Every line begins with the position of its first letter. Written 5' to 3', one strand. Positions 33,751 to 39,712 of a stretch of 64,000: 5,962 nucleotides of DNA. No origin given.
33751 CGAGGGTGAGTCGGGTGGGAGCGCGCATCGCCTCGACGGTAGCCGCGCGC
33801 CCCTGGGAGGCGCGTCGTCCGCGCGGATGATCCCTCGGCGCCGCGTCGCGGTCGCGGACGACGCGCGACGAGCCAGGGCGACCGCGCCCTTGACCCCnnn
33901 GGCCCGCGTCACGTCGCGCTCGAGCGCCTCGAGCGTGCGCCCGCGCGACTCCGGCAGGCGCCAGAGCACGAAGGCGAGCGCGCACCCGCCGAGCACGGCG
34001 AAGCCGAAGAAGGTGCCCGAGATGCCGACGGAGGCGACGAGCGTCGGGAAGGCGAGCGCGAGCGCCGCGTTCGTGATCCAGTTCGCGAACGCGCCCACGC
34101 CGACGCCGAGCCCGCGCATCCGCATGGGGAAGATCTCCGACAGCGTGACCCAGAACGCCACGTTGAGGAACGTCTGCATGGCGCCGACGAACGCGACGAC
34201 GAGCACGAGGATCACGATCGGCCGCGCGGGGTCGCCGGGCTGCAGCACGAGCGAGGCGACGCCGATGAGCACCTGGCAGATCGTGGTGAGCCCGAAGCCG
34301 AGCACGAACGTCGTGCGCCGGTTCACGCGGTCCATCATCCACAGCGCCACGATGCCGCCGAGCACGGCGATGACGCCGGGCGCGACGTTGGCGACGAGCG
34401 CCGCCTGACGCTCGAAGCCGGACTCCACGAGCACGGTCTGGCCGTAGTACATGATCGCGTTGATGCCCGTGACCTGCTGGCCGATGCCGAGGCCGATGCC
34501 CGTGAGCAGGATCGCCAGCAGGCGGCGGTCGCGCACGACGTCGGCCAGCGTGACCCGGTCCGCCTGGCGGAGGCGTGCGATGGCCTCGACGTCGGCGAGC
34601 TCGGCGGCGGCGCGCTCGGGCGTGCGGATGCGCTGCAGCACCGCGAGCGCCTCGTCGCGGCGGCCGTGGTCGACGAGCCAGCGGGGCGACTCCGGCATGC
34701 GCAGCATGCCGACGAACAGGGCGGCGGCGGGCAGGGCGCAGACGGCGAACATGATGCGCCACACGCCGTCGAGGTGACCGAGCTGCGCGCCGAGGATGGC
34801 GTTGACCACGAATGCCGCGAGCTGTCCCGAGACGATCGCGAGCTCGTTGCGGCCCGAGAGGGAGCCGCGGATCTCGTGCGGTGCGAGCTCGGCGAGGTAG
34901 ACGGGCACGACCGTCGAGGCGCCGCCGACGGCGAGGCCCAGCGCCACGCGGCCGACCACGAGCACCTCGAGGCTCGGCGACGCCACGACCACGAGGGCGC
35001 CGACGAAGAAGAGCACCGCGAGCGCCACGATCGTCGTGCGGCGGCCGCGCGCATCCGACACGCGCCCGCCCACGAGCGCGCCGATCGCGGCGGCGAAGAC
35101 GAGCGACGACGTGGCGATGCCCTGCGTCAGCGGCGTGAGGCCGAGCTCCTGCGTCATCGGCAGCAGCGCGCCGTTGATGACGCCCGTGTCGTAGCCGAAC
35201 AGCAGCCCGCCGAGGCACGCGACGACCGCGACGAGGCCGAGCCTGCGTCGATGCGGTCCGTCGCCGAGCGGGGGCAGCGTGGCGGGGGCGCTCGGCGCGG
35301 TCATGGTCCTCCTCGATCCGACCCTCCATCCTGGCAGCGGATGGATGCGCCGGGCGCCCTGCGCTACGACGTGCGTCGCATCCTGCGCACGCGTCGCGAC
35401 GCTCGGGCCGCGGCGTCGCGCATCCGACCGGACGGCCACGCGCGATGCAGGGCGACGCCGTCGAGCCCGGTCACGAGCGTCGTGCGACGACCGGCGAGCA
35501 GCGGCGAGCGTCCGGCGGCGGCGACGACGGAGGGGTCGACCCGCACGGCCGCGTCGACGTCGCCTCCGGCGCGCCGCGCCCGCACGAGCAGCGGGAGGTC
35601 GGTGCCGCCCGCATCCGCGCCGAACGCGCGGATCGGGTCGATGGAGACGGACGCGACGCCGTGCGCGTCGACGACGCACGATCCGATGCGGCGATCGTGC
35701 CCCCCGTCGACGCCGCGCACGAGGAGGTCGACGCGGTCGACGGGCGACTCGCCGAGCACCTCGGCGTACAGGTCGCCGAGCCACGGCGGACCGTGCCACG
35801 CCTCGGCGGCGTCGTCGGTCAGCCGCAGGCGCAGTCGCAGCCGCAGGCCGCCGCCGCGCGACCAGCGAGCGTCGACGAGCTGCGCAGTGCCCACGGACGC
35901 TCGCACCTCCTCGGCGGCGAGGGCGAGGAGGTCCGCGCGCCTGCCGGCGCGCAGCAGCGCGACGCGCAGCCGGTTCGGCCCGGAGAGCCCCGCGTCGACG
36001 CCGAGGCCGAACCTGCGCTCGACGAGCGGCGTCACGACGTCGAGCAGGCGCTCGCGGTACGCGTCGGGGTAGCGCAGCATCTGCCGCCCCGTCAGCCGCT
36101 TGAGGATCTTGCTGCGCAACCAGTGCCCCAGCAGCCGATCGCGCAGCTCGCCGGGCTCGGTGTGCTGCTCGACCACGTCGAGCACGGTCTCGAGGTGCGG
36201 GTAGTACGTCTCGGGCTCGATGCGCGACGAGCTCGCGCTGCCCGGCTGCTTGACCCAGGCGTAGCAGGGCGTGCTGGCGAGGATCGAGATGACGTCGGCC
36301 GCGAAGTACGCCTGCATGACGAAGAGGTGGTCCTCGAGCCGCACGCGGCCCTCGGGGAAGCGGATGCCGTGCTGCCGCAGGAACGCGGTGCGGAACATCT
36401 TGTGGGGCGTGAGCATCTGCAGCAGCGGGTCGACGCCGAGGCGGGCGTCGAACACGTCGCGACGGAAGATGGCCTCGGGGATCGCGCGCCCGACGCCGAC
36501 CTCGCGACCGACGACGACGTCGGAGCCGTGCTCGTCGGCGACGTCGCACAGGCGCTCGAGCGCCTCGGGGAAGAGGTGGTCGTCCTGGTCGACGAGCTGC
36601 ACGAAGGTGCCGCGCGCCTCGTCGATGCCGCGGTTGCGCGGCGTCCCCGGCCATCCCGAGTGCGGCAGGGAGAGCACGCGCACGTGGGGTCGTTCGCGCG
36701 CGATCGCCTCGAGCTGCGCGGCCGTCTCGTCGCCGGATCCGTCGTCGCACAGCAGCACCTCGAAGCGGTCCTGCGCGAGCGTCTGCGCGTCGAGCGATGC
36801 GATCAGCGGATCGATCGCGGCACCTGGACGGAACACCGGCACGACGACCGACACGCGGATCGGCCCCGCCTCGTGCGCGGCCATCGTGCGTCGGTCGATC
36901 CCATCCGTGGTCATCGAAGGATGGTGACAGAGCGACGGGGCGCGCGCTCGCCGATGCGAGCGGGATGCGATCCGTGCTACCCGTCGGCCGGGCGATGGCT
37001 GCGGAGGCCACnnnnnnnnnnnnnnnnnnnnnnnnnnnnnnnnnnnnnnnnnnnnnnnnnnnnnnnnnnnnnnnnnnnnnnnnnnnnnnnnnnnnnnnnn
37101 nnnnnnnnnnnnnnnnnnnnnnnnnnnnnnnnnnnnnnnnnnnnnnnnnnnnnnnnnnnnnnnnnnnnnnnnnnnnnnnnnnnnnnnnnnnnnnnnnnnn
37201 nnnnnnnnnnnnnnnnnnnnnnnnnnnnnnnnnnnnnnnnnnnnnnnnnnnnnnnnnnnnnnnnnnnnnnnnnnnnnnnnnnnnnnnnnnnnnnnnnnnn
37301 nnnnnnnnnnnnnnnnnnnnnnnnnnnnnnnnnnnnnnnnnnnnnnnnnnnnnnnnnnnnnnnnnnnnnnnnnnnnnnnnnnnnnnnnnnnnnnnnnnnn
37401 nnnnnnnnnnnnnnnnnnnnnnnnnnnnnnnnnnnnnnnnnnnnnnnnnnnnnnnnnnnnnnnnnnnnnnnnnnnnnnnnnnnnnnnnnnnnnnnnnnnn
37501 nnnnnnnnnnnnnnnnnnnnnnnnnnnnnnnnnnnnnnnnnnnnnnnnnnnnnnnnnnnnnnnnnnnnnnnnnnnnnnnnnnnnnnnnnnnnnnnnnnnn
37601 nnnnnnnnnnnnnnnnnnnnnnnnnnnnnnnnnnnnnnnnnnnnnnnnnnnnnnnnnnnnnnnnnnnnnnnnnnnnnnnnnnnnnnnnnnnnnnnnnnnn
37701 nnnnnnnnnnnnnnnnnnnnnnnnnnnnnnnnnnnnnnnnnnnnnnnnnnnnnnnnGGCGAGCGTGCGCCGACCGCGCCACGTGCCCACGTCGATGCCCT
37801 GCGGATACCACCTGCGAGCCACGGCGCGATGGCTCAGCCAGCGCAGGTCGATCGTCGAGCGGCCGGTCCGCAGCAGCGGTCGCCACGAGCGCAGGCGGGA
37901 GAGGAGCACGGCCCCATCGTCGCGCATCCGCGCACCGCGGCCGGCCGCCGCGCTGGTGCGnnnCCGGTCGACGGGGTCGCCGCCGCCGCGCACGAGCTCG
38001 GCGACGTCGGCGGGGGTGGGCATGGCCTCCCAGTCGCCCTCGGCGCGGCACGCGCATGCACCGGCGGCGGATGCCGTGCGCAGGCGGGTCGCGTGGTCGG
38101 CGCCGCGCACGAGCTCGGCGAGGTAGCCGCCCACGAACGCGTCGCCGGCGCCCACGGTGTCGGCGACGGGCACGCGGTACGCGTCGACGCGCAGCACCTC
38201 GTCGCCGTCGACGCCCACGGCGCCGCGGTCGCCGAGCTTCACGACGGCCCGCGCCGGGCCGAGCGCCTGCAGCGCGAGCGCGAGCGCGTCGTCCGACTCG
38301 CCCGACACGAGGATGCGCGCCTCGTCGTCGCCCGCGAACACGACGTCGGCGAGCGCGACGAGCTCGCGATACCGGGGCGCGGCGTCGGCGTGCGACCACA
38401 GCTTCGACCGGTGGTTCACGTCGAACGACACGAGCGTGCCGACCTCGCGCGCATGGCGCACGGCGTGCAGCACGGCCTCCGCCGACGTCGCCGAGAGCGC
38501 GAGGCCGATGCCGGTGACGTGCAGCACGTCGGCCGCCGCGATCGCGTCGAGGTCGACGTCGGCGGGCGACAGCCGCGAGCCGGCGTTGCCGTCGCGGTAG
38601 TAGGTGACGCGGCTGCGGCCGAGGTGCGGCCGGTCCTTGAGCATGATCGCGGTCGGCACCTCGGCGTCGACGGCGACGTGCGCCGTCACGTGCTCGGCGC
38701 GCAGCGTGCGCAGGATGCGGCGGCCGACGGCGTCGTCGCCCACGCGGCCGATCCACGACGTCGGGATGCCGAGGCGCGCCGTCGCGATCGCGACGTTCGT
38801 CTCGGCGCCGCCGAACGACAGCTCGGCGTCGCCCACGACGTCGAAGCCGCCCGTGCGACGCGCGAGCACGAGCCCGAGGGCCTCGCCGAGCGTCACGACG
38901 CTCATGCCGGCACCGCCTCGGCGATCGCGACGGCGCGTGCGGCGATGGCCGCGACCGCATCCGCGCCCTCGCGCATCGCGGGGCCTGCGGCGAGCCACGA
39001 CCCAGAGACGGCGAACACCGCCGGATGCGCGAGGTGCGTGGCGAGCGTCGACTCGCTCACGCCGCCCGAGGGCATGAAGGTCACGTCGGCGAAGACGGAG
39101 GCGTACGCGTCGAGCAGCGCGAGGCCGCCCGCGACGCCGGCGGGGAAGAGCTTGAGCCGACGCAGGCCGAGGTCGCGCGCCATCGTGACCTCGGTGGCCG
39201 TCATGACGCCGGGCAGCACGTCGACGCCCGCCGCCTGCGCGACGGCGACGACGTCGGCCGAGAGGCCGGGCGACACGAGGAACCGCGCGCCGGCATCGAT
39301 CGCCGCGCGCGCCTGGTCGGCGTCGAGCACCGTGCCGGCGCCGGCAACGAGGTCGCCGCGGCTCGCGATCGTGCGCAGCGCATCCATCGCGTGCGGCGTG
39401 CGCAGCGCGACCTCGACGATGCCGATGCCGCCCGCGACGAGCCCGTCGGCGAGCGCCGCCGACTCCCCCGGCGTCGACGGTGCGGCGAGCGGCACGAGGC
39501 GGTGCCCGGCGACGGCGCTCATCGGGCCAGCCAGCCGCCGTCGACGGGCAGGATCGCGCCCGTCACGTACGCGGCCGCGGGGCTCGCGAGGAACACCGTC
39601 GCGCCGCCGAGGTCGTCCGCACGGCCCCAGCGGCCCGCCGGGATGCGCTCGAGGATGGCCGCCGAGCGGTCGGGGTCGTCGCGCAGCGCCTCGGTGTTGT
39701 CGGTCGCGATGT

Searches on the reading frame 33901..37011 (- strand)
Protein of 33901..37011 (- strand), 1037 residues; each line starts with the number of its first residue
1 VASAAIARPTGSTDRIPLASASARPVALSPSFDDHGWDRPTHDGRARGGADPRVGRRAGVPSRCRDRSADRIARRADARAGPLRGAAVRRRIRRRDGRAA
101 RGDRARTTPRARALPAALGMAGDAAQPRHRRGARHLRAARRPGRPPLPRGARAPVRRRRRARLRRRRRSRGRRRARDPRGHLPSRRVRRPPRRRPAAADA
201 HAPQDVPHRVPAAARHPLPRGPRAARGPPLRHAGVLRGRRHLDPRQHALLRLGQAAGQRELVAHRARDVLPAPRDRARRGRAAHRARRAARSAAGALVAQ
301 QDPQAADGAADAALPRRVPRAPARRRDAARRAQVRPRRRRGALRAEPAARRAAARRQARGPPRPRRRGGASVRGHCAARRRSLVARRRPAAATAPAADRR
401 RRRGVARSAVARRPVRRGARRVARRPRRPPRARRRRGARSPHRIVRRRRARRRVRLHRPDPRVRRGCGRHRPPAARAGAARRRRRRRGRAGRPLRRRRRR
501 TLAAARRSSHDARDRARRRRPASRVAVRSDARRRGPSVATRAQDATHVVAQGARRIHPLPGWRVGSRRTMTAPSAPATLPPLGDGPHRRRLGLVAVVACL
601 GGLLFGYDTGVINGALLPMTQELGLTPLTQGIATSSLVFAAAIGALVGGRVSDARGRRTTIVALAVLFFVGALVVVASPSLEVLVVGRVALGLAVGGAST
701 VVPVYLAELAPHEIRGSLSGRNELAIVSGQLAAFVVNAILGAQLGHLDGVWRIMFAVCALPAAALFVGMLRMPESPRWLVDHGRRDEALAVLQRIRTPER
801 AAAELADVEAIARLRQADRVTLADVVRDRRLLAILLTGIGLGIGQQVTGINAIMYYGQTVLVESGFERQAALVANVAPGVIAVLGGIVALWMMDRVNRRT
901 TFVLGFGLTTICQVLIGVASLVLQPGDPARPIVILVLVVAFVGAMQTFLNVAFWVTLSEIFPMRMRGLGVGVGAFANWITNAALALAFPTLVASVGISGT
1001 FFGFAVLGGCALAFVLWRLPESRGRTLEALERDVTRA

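Call 74: search_protein_families(library=pfam, proteins=[window:33901-37011:-], max_evalue=0.001)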
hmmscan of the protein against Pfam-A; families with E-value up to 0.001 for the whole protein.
window:33901-37011:- (1037 aa): 3 families
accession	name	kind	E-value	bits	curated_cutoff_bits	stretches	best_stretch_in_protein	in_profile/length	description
PF00083.30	Sugar_tr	-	2e-96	324.1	22.3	1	594-1032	1-450/452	Sugar (and other) transporter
PF07690.21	MFS_1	-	4.6e-43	147.9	33.4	2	599-977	2-339/347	Major Facilitator Superfamily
PF06609.19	TRI12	-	7.5e-06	25.1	23.2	1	629-764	79-208/599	Fungal trichothecene efflux pump (TRI12)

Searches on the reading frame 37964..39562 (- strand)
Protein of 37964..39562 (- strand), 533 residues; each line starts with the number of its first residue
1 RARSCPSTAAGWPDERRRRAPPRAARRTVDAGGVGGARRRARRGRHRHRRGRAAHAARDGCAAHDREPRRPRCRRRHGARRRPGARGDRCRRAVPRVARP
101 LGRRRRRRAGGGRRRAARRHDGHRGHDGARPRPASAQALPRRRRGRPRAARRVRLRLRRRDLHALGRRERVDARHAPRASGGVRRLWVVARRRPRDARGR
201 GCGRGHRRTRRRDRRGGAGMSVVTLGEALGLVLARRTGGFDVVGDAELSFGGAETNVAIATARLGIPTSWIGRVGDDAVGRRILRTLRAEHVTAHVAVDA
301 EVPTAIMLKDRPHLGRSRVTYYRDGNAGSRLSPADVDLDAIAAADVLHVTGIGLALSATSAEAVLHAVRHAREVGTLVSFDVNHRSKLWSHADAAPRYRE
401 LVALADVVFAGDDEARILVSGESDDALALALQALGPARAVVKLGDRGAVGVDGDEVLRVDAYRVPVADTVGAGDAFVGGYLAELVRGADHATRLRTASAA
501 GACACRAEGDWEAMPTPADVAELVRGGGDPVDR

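Call 72: search_protein_families(library=pfam, proteins=[window:37964-39562:-], max_evalue=0.001)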
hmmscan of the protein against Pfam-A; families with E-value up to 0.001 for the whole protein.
window:37964-39562:- (533 aa): 1 family
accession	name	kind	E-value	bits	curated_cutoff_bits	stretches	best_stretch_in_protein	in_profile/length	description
PF00294.29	PfkB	-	2.5e-52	178.5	25.8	1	242-516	27-301/302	pfkB family carbohydrate kinase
